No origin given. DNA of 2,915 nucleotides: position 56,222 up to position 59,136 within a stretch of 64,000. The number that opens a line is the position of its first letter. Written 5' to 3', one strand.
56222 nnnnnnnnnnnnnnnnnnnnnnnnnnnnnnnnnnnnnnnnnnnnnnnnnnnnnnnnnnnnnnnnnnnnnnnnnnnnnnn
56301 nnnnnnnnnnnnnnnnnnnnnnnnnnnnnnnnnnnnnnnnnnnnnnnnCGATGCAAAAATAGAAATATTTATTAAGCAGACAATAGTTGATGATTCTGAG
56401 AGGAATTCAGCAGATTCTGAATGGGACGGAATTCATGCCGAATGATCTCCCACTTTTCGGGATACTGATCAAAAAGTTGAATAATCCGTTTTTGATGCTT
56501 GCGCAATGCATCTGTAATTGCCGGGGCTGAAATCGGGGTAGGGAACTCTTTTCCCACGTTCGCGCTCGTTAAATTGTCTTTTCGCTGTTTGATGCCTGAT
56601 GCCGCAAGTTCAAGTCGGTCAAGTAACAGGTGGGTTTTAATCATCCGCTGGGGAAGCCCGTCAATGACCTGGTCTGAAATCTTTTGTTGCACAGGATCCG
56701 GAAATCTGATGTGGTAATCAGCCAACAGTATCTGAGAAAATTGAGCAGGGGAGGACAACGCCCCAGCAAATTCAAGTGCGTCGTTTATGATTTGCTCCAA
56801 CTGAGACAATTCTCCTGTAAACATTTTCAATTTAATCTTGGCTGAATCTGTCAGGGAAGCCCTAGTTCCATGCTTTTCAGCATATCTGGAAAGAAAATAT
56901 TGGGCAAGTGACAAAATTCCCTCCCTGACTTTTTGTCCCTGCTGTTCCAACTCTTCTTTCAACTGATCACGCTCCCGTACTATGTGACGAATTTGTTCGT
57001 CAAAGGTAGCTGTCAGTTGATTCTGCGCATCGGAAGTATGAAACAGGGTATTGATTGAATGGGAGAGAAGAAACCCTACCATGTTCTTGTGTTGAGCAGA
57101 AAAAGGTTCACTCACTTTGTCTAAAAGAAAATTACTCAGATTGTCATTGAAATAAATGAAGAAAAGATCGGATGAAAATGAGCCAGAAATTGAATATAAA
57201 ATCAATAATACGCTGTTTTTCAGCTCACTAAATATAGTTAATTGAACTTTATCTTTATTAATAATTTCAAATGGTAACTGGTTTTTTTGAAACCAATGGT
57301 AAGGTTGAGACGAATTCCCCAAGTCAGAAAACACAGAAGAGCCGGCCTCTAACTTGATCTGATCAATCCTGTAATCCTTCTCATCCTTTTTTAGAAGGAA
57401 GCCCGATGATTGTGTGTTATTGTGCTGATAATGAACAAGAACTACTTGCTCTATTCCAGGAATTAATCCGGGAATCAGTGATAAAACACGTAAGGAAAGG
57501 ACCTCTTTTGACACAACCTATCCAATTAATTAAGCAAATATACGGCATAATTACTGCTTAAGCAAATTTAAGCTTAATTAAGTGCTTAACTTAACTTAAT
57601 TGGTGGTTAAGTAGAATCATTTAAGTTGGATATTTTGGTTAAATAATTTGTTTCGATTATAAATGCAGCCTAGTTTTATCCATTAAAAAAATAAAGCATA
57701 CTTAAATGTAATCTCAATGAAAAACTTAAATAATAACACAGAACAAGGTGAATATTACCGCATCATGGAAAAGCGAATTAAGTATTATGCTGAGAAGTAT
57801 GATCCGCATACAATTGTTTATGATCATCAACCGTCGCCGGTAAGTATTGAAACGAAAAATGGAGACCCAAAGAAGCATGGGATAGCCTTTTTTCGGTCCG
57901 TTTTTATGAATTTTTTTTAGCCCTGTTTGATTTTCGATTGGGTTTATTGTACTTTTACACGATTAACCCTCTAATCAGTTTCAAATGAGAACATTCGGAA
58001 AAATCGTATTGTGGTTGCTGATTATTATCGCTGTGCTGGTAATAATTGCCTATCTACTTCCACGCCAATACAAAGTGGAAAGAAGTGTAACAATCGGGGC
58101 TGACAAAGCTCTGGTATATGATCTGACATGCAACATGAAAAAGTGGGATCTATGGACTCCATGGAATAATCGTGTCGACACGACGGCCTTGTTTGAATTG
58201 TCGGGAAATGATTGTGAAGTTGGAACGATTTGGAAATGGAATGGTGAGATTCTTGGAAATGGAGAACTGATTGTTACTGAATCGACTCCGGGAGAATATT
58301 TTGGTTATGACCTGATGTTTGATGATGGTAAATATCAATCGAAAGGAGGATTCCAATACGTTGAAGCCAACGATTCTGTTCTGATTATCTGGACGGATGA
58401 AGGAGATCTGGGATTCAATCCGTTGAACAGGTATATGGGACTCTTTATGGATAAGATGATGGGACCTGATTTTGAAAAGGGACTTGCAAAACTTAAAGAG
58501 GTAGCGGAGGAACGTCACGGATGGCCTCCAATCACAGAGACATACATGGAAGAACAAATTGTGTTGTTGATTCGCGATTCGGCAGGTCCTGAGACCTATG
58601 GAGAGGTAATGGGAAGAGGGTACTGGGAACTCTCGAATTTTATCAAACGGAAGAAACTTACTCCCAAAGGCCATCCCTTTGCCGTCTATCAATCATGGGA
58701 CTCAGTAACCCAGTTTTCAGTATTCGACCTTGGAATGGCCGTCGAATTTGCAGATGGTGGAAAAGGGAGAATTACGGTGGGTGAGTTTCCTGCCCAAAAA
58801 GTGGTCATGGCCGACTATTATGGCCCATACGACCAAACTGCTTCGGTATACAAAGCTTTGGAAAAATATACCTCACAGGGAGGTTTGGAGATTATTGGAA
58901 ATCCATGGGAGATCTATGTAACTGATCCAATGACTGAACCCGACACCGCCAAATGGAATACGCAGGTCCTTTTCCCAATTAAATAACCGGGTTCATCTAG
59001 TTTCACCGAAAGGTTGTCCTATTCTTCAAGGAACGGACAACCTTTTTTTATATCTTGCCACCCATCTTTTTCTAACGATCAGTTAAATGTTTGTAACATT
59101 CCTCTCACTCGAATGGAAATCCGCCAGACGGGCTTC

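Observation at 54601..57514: Eukaryote-like steroid 5alpha-reductase + 3beta-HSD-like SDR preceded by an unknown 380-aa protein in one minus-strand unit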

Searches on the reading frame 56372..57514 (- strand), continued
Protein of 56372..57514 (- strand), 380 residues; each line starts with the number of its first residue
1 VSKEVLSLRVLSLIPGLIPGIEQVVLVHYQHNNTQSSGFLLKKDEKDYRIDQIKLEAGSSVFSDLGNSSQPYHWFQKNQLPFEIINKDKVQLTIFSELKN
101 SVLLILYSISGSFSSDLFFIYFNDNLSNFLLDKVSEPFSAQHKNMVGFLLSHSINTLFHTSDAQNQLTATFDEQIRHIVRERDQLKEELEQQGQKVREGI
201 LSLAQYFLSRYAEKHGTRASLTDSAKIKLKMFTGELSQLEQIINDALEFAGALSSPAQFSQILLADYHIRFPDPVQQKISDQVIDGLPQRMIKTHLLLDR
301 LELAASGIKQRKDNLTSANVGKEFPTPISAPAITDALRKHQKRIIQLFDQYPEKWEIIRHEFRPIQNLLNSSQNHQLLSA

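Call 51: search_solved_structures(query=A1, max_evalue=10, show_alignments=3)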
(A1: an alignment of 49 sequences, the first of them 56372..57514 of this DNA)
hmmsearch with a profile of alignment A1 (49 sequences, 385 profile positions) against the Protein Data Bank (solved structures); distinct sequences matched with E-value up to 10: 15.
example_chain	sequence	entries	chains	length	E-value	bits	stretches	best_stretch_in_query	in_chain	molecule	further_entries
4l4u_A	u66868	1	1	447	6.6e-05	25.3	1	200-289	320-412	Transcriptional regulator (NtrC family)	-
4bs1_A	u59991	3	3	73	9.7e-05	24.7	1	201-256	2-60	TRANSCRIPTIONAL REGULATOR (NTRC FAMILY) | TRANSCRIPTIONAL REGULATOR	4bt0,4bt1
1ny6_A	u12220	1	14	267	0.00059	22.1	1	200-256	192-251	transcriptional regulator (NtrC family)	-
3m0e_A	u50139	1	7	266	0.00059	22.1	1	200-256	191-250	Transcriptional regulator (NtrC family)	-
4ly6_A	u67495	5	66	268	0.00059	22.1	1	200-256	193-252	Transcriptional regulator (NtrC family)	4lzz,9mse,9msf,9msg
1ny5_A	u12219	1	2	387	0.00094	21.5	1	200-256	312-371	transcriptional regulator (NtrC family)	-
9e5c_7s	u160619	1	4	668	0.0018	20.6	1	135-259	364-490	Outer dynein arm docking complex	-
8u9o_B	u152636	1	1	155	0.029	16.5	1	223-304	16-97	Anti-sigma-I factor RsgI9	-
1ojl_A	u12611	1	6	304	0.23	13.6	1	200-278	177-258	TRANSCRIPTIONAL REGULATORY PROTEIN ZRAR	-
6zu5_LQ0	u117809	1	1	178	0.24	13.5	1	141-251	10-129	eL18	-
4m3l_A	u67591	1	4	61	0.27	13.4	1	186-236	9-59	E3 ubiquitin-protein ligase TRIM63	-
7v2b_A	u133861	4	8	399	0.31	13.2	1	200-263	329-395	VpsR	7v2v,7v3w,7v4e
1s4n_A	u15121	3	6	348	1.5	10.9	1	64-108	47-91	Glycolipid 2-alpha-mannosyltransferase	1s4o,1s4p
8cws_A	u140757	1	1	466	1.7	10.8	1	151-272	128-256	F4132-2 Chain A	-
8cwy_A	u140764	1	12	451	2.1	10.5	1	151-271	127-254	T32-15-1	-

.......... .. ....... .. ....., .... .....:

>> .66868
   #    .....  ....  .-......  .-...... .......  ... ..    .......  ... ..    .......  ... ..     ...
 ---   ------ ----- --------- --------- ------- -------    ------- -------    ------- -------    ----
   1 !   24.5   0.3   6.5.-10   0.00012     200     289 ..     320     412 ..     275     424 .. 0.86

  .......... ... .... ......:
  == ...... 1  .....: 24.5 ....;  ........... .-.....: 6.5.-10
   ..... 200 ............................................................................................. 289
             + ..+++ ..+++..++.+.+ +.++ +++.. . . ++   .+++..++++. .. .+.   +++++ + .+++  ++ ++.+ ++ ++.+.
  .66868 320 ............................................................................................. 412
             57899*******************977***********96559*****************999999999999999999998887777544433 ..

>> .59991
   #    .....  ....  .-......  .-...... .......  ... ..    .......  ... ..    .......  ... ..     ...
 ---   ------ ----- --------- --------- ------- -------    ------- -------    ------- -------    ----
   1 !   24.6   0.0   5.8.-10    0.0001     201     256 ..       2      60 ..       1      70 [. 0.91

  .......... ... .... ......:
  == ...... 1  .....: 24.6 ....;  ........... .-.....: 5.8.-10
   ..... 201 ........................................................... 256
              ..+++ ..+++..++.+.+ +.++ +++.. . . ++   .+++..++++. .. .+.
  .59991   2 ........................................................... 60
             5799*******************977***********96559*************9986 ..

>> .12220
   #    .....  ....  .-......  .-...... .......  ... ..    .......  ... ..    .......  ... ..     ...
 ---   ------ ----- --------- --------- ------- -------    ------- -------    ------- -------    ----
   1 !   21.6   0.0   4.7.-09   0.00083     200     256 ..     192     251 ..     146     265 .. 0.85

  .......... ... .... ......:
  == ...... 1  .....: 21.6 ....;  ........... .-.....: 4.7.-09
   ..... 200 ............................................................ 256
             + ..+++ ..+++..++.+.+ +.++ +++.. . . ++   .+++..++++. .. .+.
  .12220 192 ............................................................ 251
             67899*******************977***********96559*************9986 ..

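Call 54: search_protein_families(library=pfam, alignment_id=A1, max_evalue=1)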
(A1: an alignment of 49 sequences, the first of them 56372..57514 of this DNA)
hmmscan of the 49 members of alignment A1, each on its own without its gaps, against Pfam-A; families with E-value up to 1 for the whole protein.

A. member 1, window:56372-57514:- (380 aa): 2 families
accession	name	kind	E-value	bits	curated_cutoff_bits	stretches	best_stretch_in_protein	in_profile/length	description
PF25601.1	AAA_lid_14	-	0.015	15.5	27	1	197-247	4-57/87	AAA+ ATPase lid domain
PF00631.27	G-gamma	-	0.15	12.5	27.1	1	180-208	9-37/69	GGL domain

B. families by the number of members that match (of 49 scanned): 74 families (the first 25 are shown)
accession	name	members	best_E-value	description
PF25601.1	AAA_lid_14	15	1.8e-08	AAA+ ATPase lid domain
PF01167.24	Tub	3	0.0015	Tub family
PF18709.6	DLP_helical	2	0.0036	Dynamin-like helical domain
PF13077.11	DUF3909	2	0.0056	Protein of unknown function (DUF3909)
PF16397.10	DUF5006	2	0.0091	Domain of unknown function (DUF5006)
PF11944.13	DUF3461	2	0.013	Protein of unknown function (DUF3461)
PF16830.10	NBD94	2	0.013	Nucleotide-Binding Domain 94 of RH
PF17995.8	GH101_N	2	0.018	Endo-alpha-N-acetylgalactosaminidase N-terminal domain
PF17618.7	SL4P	2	0.03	Uncharacterized Strongylid L4 protein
PF08653.15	DASH_Dam1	2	0.078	DASH complex subunit Dam1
PF20541.3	DUF6756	1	0.00039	Family of unknown function (DUF6756)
PF02589.21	LUD_dom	1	0.0023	LUD domain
PF06160.17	EzrA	1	0.0063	Septation ring formation regulator, EzrA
PF02274.22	ADI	1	0.0079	Arginine deiminase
PF16681.11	Ig_5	1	0.014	Ig-like domain on T-cell surface glycoprotein CD3 epsilon chain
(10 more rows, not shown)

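Call 60: search_protein_representatives(alignment_id=A1)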
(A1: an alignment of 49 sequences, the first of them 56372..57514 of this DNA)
Query: 49 sequences, 385 profile positions. Proteins with E-value up to 0.001 (for the whole library): 472; up to 1e-10: 444; up to 1e-30: 344. The best 150 are listed.
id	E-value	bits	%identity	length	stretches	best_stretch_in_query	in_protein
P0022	9.4e-130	449.5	-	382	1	9-383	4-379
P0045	2.5e-127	441.5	-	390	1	1-384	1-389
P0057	4.2e-127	440.7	-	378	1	1-378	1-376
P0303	3.4e-125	434.4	-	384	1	4-382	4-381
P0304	3.3e-123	427.9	-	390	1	1-384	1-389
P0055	4.4e-120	417.6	-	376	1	1-375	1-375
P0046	9.9e-120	416.5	-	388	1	1-385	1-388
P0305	1.0e-117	409.8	-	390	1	3-383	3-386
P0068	1.9e-116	405.6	-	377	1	1-377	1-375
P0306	1.6e-115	402.6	-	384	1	4-382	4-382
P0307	1.9e-115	402.3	-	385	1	1-384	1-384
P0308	2.1e-115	402.2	-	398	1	1-379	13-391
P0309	3.1e-115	401.7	-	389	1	1-382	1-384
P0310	2.0e-114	399.0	-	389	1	1-381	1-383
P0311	4.5e-114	397.8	-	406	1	1-385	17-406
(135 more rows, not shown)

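Call 80: find_related_loci(query=A1, collection=metagenome_contigs, flank=4000)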
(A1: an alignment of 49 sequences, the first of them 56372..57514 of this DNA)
Query A1 (380 aa) in metagenome_contigs; peptide patterns used: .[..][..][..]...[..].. (x = any residue, [..] = any of these).
187 stretches matched a pattern; 152 encode a relative of the query (tblastn E <= 1e-3); the best 80 are kept; 80 distinct loci.
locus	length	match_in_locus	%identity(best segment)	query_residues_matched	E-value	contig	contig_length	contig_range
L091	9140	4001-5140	73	1-380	0e+0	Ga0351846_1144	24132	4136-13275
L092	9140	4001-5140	75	1-380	0e+0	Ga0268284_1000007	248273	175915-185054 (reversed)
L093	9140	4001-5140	69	1-380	1e-180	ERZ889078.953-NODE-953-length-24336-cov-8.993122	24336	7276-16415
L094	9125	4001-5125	69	6-380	5e-175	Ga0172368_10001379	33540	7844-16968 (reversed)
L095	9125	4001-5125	69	6-380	5e-175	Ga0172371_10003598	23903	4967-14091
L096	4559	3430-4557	63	1-376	2e-163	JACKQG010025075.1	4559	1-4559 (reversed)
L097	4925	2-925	74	73-380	2e-158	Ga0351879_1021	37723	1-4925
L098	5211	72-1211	61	1-380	2e-153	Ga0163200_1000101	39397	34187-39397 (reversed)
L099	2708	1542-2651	56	10-380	9e-131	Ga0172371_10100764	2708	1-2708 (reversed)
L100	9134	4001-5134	74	3-380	0e+0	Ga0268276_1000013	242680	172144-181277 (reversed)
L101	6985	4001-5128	39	8-380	1e-87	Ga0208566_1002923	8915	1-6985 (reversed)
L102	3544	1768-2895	39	8-380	8e-87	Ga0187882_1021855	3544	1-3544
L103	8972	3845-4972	38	8-380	2e-86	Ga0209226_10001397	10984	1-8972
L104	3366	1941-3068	39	8-380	5e-87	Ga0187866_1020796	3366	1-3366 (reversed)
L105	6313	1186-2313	39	8-380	4e-86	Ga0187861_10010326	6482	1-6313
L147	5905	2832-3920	32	17-376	2e-55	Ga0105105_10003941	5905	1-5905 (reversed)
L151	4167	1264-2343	33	17-372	1e-54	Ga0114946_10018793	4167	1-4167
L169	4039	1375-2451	30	17-372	1e-46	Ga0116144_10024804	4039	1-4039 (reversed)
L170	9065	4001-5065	30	17-369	2e-46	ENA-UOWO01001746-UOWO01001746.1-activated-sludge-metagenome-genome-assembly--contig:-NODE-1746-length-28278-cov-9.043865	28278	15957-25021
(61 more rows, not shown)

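Call 84: find_encoding_contigs(protein=P0001, flank=500, max_places=2)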
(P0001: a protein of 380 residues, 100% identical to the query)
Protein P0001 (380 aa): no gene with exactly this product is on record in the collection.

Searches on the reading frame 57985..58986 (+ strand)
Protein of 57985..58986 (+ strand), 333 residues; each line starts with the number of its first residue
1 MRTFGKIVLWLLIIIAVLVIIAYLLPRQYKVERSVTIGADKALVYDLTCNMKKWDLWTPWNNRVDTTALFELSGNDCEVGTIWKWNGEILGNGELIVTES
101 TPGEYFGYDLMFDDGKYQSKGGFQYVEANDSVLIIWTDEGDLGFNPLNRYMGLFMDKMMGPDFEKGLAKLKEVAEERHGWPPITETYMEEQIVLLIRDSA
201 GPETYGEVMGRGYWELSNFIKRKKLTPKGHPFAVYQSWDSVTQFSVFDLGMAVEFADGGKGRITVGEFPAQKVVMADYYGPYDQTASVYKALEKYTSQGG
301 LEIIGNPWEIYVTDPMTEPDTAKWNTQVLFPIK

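Call 3: search_protein_families(library=pfam, proteins=[window:57985-58986:+], max_evalue=0.1)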
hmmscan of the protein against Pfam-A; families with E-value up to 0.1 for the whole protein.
window:57985-58986:+ (333 aa): 4 families
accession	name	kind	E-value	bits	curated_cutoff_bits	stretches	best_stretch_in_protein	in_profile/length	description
PF10604.15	Polyketide_cyc2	-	5.6e-09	36.9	27.4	1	29-175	2-142/142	Polyketide cyclase / dehydrase and lipid transport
PF06445.20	GyrI-like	-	1.4e-08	35.6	26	1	183-333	3-155/155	GyrI-like small molecule binding domain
PF17336.7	DUF5368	-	0.05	14.3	25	0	4-25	17-40/112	Family of unknown function (DUF5368)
PF07584.16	BatA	-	0.054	14.4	25.9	1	7-31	8-32/77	Aerotolerance regulator N-terminal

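Call 4: search_protein_families(library=ncbifam, proteins=[window:57985-58986:+], max_evalue=0.1)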
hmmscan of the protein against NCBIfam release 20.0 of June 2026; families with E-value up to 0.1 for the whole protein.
window:57985-58986:+ (333 aa): 3 families
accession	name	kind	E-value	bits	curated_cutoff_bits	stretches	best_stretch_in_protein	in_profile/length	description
NF052495.1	PktCycXAC1230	equivalog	7.4e-17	61.6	490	1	7-172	7-176/380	polyketide cyclase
NF047583.1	LIC10604_fam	equivalog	0.0008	19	200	1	9-66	7-66/161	LIC10604 family protein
NF053782.1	ChlnTransRegdde3219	equivalog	0.0037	16.8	450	1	271-330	214-273/278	choline utilization transcriptional activator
